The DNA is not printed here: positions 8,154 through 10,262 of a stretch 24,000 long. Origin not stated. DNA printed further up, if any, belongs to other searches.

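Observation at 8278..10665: Perfect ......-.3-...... dyad occurs three times, all in intergenic DNA around the regulator and monooxygenase promoter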

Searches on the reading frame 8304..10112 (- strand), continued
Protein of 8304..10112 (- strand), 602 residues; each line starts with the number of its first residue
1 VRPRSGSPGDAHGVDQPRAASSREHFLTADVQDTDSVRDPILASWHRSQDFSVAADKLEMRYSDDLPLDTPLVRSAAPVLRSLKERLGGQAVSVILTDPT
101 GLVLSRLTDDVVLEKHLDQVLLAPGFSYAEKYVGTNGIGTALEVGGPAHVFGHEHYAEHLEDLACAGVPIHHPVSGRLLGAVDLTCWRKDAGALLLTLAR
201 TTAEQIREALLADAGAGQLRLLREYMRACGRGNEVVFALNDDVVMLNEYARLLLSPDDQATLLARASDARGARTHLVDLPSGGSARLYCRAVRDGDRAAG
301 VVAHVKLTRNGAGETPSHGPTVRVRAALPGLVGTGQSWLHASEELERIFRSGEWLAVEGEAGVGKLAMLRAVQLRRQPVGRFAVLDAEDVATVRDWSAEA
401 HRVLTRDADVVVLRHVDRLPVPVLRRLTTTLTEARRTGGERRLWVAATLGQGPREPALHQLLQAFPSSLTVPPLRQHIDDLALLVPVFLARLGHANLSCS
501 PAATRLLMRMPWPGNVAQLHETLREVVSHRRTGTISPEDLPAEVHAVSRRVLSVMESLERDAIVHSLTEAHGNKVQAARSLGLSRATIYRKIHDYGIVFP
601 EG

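Call 47: find_homologous_proteins(query=window:8304-10112:-, max_evalue=1e-30)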
Query window:8304-10112:- (602 aa): 4120 proteins with E <= 1e-30 among 8000 candidates; the best 120 are listed.
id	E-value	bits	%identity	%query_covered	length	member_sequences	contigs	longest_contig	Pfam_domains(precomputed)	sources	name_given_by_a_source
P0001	0.0e+0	1248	100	94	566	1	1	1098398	PF26961.1,PF25601.2,PF01590.33,PF02954.26,PF18024.8,PF26965.1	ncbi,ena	-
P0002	8.2e-242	822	65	100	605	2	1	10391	PF26961.1,PF25601.2,PF01590.33,PF02954.26,PF26965.1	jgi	jgi:transcriptional regulator of acetoin/glycerol metabolism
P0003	1.1e-240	818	67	97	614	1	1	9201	PF26961.1,PF25601.2,PF01590.33,PF02954.26,PF26965.1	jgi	jgi:transcriptional regulator of acetoin/glycerol metabolism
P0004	7.9e-239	812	66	97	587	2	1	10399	PF26961.1,PF25601.2,PF01590.33,PF02954.26,PF18024.8,PF26965.1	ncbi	ncbi:MAG: GAF domain-containing protein [Marmoricola sp.]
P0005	2.3e-238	811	65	99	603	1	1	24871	PF26961.1,PF25601.2,PF01590.33,PF02954.26,PF26965.1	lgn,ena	-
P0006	1.1e-236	805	64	98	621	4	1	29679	PF26961.1,PF25601.2,PF01590.33,PF02954.26,PF18024.8,PF26965.1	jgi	jgi:transcriptional regulator of acetoin/glycerol metabolism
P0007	1.2e-236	805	66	98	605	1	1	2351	PF26961.1,PF25601.2,PF01590.33,PF02954.26,PF26965.1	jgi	jgi:transcriptional regulator of acetoin/glycerol metabolism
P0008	9.8e-236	802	65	98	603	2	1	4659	PF26961.1,PF25601.2,PF01590.33,PF02954.26,PF18024.8,PF26965.1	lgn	-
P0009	3.0e-235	801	65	97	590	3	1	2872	PF26961.1,PF25601.2,PF01590.33,PF02954.26,PF18024.8,PF26965.1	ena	-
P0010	4.1e-235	800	65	97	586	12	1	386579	PF26961.1,PF25601.2,PF01590.33,PF02954.26,PF18024.8,PF26965.1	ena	-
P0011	5.3e-235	800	65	97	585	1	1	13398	PF26961.1,PF25601.2,PF01590.33,PF02954.26,PF26965.1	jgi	jgi:transcriptional regulator of acetoin/glycerol metabolism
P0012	5.0e-234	796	64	97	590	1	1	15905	PF26961.1,PF25601.2,PF01590.33,PF02954.26,PF26965.1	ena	-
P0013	8.4e-233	792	64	97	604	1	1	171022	PF26961.1,PF25601.2,PF01590.33,PF02954.26,PF18024.8,PF26965.1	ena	-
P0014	8.6e-233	792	65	97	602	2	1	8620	PF26961.1,PF25601.2,PF01590.33,PF02954.26,PF18024.8,PF26965.1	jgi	jgi:transcriptional regulator of acetoin/glycerol metabolism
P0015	1.4e-232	792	63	100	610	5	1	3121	PF26961.1,PF25601.2,PF01590.33,PF02954.26,PF18024.8,PF26965.1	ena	-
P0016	1.6e-232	791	63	98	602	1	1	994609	PF26961.1,PF25601.2,PF01590.33,PF02954.26,PF26965.1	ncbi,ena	-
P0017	2.2e-232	791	64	100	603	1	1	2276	PF26961.1,PF25601.2,PF01590.33,PF02954.26,PF26965.1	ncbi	-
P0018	6.7e-232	789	64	98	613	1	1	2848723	PF26961.1,PF25601.2,PF01590.33,PF02954.26,PF18024.8,PF26965.1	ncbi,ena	-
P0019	3.6e-231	787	65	96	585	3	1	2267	PF26961.1,PF25601.2,PF01590.33,PF02954.26,PF26965.1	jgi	jgi:transcriptional regulator of acetoin/glycerol metabolism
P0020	8.1e-231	786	68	90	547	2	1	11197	PF26961.1,PF25601.2,PF01590.33,PF02954.26,PF26965.1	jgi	jgi:transcriptional regulator of acetoin/glycerol metabolism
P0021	2.0e-230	785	63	98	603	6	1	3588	PF26961.1,PF25601.2,PF01590.33,PF02954.26,PF18024.8,PF26965.1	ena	-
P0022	5.7e-230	783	64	97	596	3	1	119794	PF26961.1,PF25601.2,PF01590.33,PF02954.26,PF18024.8,PF26965.1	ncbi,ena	-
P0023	1.4e-229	782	64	97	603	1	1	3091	PF26961.1,PF25601.2,PF01590.33,PF02954.26,PF26965.1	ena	-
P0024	2.4e-229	781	63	97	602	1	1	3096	PF26961.1,PF25601.2,PF01590.33,PF02954.26,PF26965.1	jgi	jgi:transcriptional regulator of acetoin/glycerol metabolism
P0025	2.4e-229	781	63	97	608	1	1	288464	PF26961.1,PF25601.2,PF01590.33,PF02954.26,PF18024.8,PF26965.1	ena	-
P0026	5.9e-229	780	65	97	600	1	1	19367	PF26961.1,PF25601.2,PF01590.33,PF02954.26,PF26965.1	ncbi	-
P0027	6.0e-229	780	63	98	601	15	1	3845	PF26961.1,PF25601.2,PF01590.33,PF02954.26,PF26965.1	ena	-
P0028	9.7e-229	779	63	100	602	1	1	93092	PF26961.1,PF25601.2,PF01590.33,PF02954.26,PF18024.8,PF26965.1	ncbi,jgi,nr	ncbi:MAG: Fis family transcriptional regulator [Marmoricola sp.]|jgi:transcriptional regulator of ac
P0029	3.5e-228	777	64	96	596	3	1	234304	PF26961.1,PF25601.2,PF01590.33,PF02954.26,PF18024.8,PF26965.1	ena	-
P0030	4.5e-228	777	64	97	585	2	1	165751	PF26961.1,PF25601.2,PF01590.33,PF02954.26,PF18024.8,PF26965.1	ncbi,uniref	ncbi:helix-turn-helix domain-containing protein [Microlunatus ginsengisoli]|uniref:Helix-turn-helix 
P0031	1.0e-227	776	65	97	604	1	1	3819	PF26961.1,PF25601.2,PF01590.33,PF02954.26,PF26965.1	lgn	-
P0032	1.2e-227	775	63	98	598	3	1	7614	PF26961.1,PF25601.2,PF01590.33,PF02954.26,PF18024.8,PF26965.1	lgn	-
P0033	1.4e-227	775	66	94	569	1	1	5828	PF26961.1,PF25601.2,PF01590.33,PF02954.26,PF26965.1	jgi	jgi:transcriptional regulator of acetoin/glycerol metabolism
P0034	1.5e-227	775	64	96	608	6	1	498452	PF26961.1,PF25601.2,PF01590.33,PF02954.26,PF18024.8,PF26965.1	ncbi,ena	-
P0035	4.1e-227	774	63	100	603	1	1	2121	PF26961.1,PF25601.2,PF01590.33,PF02954.26,PF18024.8,PF26965.1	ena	-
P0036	4.4e-227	774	65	97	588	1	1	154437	PF26961.1,PF25601.2,PF01590.33,PF02954.26,PF26965.1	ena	-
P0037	9.2e-227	772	63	99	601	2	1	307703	PF26961.1,PF25601.2,PF01590.33,PF02954.26,PF18024.8,PF26965.1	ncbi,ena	-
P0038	2.1e-226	771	63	97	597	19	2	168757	PF26961.1,PF25601.2,PF01590.33,PF02954.26,PF18024.8,PF26965.1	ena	-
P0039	2.3e-226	771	64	97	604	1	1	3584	PF26961.1,PF25601.2,PF01590.33,PF02954.26,PF26965.1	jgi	jgi:transcriptional regulator of acetoin/glycerol metabolism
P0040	4.0e-226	770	63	96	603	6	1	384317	PF26961.1,PF25601.2,PF01590.33,PF02954.26,PF18024.8,PF26965.1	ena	-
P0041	4.5e-226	770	64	96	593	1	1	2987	PF26961.1,PF25601.2,PF01590.33,PF02954.26,PF18024.8,PF26965.1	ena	-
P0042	6.9e-226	770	65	97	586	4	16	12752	PF26961.1,PF25601.2,PF01590.33,PF02954.26,PF18024.8,PF26965.1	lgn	-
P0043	1.1e-225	769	63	97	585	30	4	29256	PF26961.1,PF25601.2,PF01590.33,PF02954.26,PF18024.8,PF26965.1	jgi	-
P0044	1.4e-225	769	63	97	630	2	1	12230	PF26961.1,PF25601.2,PF01590.33,PF02954.26,PF26965.1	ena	-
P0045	8.3e-225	766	62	98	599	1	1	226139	PF26961.1,PF25601.2,PF01590.33,PF02954.26,PF18024.8,PF26965.1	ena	-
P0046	8.9e-224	763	62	99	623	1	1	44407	PF26961.1,PF25601.2,PF01590.33,PF02954.26,PF18024.8,PF26965.1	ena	-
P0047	2.9e-223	761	62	99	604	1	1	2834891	PF26961.1,PF25601.2,PF01590.33,PF02954.26,PF18024.8,PF26965.1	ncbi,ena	-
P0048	3.8e-223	761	63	97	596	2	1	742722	PF26961.1,PF25601.2,PF01590.33,PF02954.26,PF18024.8,PF26965.1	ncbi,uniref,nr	ncbi:sigma-54-dependent Fis family transcriptional regulator [Nocardioides donggukensis]|uniref:sigm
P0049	6.3e-223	760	62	98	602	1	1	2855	PF26961.1,PF25601.2,PF01590.33,PF02954.26,PF18024.8,PF26965.1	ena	-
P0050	1.3e-222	759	63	98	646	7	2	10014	PF26961.1,PF25601.2,PF01590.33,PF02954.26,PF26965.1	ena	-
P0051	3.2e-222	757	67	91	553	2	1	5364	PF26961.1,PF25601.2,PF01590.33,PF02954.26,PF26965.1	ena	-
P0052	6.7e-222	756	63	97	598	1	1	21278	PF26961.1,PF25601.2,PF01590.33,PF02954.26,PF26965.1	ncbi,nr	ncbi:MAG: GAF domain-containing protein [Nocardioidaceae bacterium]|nr:GAF domain-containing protein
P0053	6.7e-222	756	62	97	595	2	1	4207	PF26961.1,PF25601.2,PF01590.33,PF02954.26,PF26965.1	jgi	-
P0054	1.0e-221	756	63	97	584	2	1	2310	PF26961.1,PF25601.2,PF01590.33,PF02954.26,PF18024.8,PF26965.1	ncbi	ncbi:MAG: helix-turn-helix domain-containing protein [Nocardioidaceae bacterium]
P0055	2.3e-221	755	62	97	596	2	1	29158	PF26961.1,PF25601.2,PF01590.33,PF02954.26,PF18024.8,PF26965.1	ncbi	ncbi:MAG TPA: helix-turn-helix domain-containing protein [Microlunatus sp.]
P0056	1.2e-220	752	63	97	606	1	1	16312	PF26961.1,PF25601.2,PF01590.33,PF02954.26,PF18024.8,PF26965.1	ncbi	ncbi:MAG TPA: helix-turn-helix domain-containing protein [Microlunatus sp.]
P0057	2.1e-220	751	62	98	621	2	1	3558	PF26961.1,PF25601.2,PF02954.26,PF26965.1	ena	-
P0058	4.6e-220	750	62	99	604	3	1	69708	PF26961.1,PF25601.2,PF01590.33,PF02954.26,PF26965.1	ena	-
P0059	1.4e-219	749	63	97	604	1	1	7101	PF26961.1,PF25601.2,PF01590.33,PF02954.26,PF18024.8,PF26965.1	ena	-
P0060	1.5e-219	749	61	97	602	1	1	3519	PF26961.1,PF25601.2,PF01590.33,PF02954.26,PF18024.8,PF26965.1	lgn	-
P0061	1.7e-219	749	62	97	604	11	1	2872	PF26961.1,PF25601.2,PF01590.33,PF02954.26,PF18024.8,PF26965.1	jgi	-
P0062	2.7e-219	748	61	99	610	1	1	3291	PF26961.1,PF25601.2,PF02954.26,PF18024.8,PF26965.1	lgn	-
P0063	4.8e-219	747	61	99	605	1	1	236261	PF26961.1,PF13551.13,PF25601.2,PF01590.33,PF02954.26,PF18024.8,PF26965.1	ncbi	-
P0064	5.0e-219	747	62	98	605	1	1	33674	PF26961.1,PF25601.2,PF01590.33,PF02954.26,PF26965.1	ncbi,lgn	-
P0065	7.0e-219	746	66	91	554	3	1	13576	PF26961.1,PF25601.2,PF01590.33,PF02954.26,PF26965.1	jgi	jgi:transcriptional regulator of acetoin/glycerol metabolism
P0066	7.4e-219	746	63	96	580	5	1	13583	PF26961.1,PF25601.2,PF01590.33,PF02954.26,PF26965.1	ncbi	-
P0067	1.1e-218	746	62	96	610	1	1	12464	PF26961.1,PF25601.2,PF01590.33,PF02954.26,PF18024.8,PF26965.1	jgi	jgi:sigma-54 dependent transcriptional regulator, acetoin dehydrogenase operon transcriptional activ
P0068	1.2e-218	746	65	91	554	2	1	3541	PF26961.1,PF25601.2,PF02954.26,PF18024.8,PF26965.1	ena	-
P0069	2.7e-218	745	61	99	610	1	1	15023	PF26961.1,PF25601.2,PF01590.33,PF02954.26,PF18024.8,PF26965.1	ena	-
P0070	2.9e-218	744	61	97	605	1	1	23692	PF26961.1,PF25601.2,PF01590.33,PF02954.26,PF18024.8,PF26965.1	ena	-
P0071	3.6e-218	744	61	99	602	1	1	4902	PF26961.1,PF25601.2,PF01590.33,PF02954.26,PF26965.1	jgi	jgi:transcriptional regulator of acetoin/glycerol metabolism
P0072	1.1e-217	743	60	99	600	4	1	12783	PF26961.1,PF25601.2,PF01590.33,PF02954.26,PF18024.8,PF26965.1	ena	-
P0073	2.8e-217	741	62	97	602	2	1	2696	PF26961.1,PF25601.2,PF01590.33,PF02954.26,PF18024.8,PF26965.1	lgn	-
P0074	2.8e-217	741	62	97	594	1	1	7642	PF26961.1,PF25601.2,PF01590.33,PF02954.26,PF26965.1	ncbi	ncbi:MAG: GAF domain-containing protein [Nocardioides sp.]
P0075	6.9e-217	740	61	97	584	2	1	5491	PF26961.1,PF25601.2,PF01590.33,PF02954.26,PF18024.8,PF26965.1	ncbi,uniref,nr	ncbi:helix-turn-helix domain-containing protein [Nocardioides sp.]|uniref:sigma-54-dependent Fis fam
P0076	7.4e-217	740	62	97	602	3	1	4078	PF26961.1,PF25601.2,PF01590.33,PF02954.26,PF26965.1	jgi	jgi:sigma-54 dependent transcriptional regulator, acetoin dehydrogenase operon transcriptional activ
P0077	8.3e-217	740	65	91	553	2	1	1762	PF26961.1,PF25601.2,PF01590.33,PF02954.26,PF26965.1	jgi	jgi:transcriptional regulator of acetoin/glycerol metabolism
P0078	9.3e-217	739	61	97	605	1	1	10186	PF26961.1,PF25601.2,PF01590.33,PF02954.26,PF26965.1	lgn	-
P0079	1.9e-216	738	61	97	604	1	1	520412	PF26961.1,PF25601.2,PF01590.33,PF02954.26,PF18024.8,PF26965.1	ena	-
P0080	2.3e-216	738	61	99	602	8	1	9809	PF26961.1,PF25601.2,PF01590.33,PF02954.26,PF26965.1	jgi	-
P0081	2.5e-216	738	60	100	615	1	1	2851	PF26961.1,PF25601.2,PF01590.33,PF02954.26,PF26965.1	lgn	-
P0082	3.4e-216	738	59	100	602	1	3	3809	PF26961.1,PF25601.2,PF01590.33,PF02954.26,PF26965.1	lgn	-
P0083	9.1e-216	736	62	96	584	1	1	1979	PF26961.1,PF13551.13,PF25601.2,PF01590.33,PF02954.26,PF18024.8,PF26965.1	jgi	jgi:transcriptional regulator of acetoin/glycerol metabolism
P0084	6.0e-215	733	61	96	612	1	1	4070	PF26961.1,PF25601.2,PF01590.33,PF02954.26,PF18024.8,PF26965.1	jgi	jgi:sigma-54 dependent transcriptional regulator, acetoin dehydrogenase operon transcriptional activ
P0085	3.6e-214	731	59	99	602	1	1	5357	PF26961.1,PF25601.2,PF01590.33,PF02954.26,PF26965.1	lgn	-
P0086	6.1e-214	730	60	97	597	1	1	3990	PF26961.1,PF25601.2,PF01590.33,PF02954.26,PF18024.8,PF26965.1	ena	-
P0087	6.4e-214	730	61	96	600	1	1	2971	PF26961.1,PF25601.2,PF01590.33,PF02954.26,PF26965.1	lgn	-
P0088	1.7e-213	729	60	96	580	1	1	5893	PF26961.1,PF25601.2,PF01590.33,PF02954.26,PF18024.8,PF26965.1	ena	-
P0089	3.1e-213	728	60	99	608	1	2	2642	PF26961.1,PF25601.2,PF01590.33,PF02954.26,PF26965.1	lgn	-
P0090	2.8e-212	725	59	99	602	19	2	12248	PF26961.1,PF25601.2,PF01590.33,PF02954.26,PF26965.1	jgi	-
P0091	3.6e-212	724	60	99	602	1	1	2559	PF26961.1,PF25601.2,PF01590.33,PF02954.26,PF18024.8,PF26965.1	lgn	-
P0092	6.4e-212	723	62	94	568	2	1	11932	PF26961.1,PF25601.2,PF01590.33,PF02954.26,PF18024.8,PF26965.1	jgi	-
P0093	1.2e-211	723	60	97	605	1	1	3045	PF26961.1,PF25601.2,PF01590.33,PF02954.26,PF26965.1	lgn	-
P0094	2.4e-211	722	61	96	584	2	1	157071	PF26961.1,PF25601.2,PF01590.33,PF02954.26,PF26965.1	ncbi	-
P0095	1.3e-210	719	60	97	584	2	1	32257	PF26961.1,PF25601.2,PF01590.33,PF02954.26,PF18024.8,PF26965.1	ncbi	-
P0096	2.4e-210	718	60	96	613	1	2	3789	PF26961.1,PF25601.2,PF01590.33,PF02954.26,PF18024.8,PF26965.1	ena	-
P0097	4.6e-210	717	59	97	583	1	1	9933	PF26961.1,PF25601.2,PF01590.33,PF02954.26,PF18024.8,PF26965.1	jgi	jgi:transcriptional regulator of acetoin/glycerol metabolism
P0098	6.3e-210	717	60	96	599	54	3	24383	PF26961.1,PF25601.2,PF01590.33,PF02954.26,PF26965.1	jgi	-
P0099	8.2e-210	717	59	97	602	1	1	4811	PF26961.1,PF25601.2,PF01590.33,PF02954.26,PF26965.1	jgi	jgi:transcriptional regulator of acetoin/glycerol metabolism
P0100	1.8e-209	715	58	97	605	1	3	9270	PF26961.1,PF25601.2,PF01590.33,PF02954.26,PF18024.8,PF26965.1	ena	-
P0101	7.0e-209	713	60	98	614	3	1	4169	PF26961.1,PF25601.2,PF01590.33,PF02954.26,PF18024.8,PF26965.1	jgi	-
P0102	9.8e-209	713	59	99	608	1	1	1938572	PF26961.1,PF25601.2,PF01590.33,PF02954.26,PF26965.1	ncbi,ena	-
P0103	1.2e-208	713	59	99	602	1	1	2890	PF26961.1,PF25601.2,PF01590.33,PF02954.26,PF18024.8,PF26965.1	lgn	-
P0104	3.0e-208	711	59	97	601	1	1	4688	PF26961.1,PF25601.2,PF01590.33,PF02954.26,PF26965.1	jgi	jgi:transcriptional regulator of acetoin/glycerol metabolism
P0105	5.9e-208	710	58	100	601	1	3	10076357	PF26961.1,PF25601.2,PF01590.33,PF02954.26,PF18024.8,PF26965.1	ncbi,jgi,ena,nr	ncbi:MAG TPA: GAF domain-containing protein [Mycobacteriales bacterium]|nr:GAF domain-containing pro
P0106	6.2e-208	710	58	99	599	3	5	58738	PF26961.1,PF25601.2,PF01590.33,PF02954.26,PF18024.8,PF26965.1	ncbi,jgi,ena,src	-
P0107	7.0e-208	710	65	87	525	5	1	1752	PF26961.1,PF25601.2,PF01590.33,PF02954.26,PF18024.8,PF26965.1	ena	-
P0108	1.3e-207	709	59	99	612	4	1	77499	PF26961.1,PF25601.2,PF01590.33,PF02954.26,PF18024.8,PF26965.1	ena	-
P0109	1.6e-207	709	58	100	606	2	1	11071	PF26961.1,PF25601.2,PF01590.33,PF02954.26,PF18024.8,PF26965.1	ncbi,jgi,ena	-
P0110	3.1e-207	708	61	93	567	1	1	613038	PF26961.1,PF25601.2,PF01590.33,PF02954.26,PF18024.8,PF26965.1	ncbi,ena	-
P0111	3.2e-207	708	58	100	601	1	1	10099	PF26961.1,PF25601.2,PF01590.33,PF02954.26,PF18024.8,PF26965.1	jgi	jgi:transcriptional regulator of acetoin/glycerol metabolism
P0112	4.2e-207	708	59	98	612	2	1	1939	PF26961.1,PF25601.2,PF01590.33,PF02954.26,PF18024.8,PF26965.1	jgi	-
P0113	4.3e-207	708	58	98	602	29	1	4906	PF26961.1,PF25601.2,PF01590.33,PF02954.26,PF18024.8,PF26965.1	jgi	jgi:sigma-54 dependent transcriptional regulator, acetoin dehydrogenase operon transcriptional activ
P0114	6.5e-207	707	59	98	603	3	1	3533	PF26961.1,PF25601.2,PF01590.33,PF02954.26,PF26965.1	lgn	-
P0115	1.0e-206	706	59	98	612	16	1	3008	PF26961.1,PF25601.2,PF01590.33,PF02954.26,PF18024.8,PF26965.1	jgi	-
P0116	1.2e-206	706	58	97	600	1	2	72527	PF26961.1,PF25601.2,PF01590.33,PF02954.26,PF26965.1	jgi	jgi:transcriptional regulator of acetoin/glycerol metabolism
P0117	1.3e-206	706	59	98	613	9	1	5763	PF26961.1,PF25601.2,PF01590.33,PF02954.26,PF18024.8,PF26965.1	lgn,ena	-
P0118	2.7e-206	705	59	98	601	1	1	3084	PF26961.1,PF25601.2,PF01590.33,PF02954.26,PF18024.8,PF26965.1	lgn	-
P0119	9.6e-206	703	58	99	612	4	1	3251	PF26961.1,PF25601.2,PF01590.33,PF02954.26,PF18024.8,PF26965.1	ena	-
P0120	1.5e-205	702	58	98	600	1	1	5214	PF26961.1,PF25601.2,PF01590.33,PF02954.26,PF18024.8,PF26965.1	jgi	jgi:sigma-54 dependent transcriptional regulator, acetoin dehydrogenase operon transcriptional activ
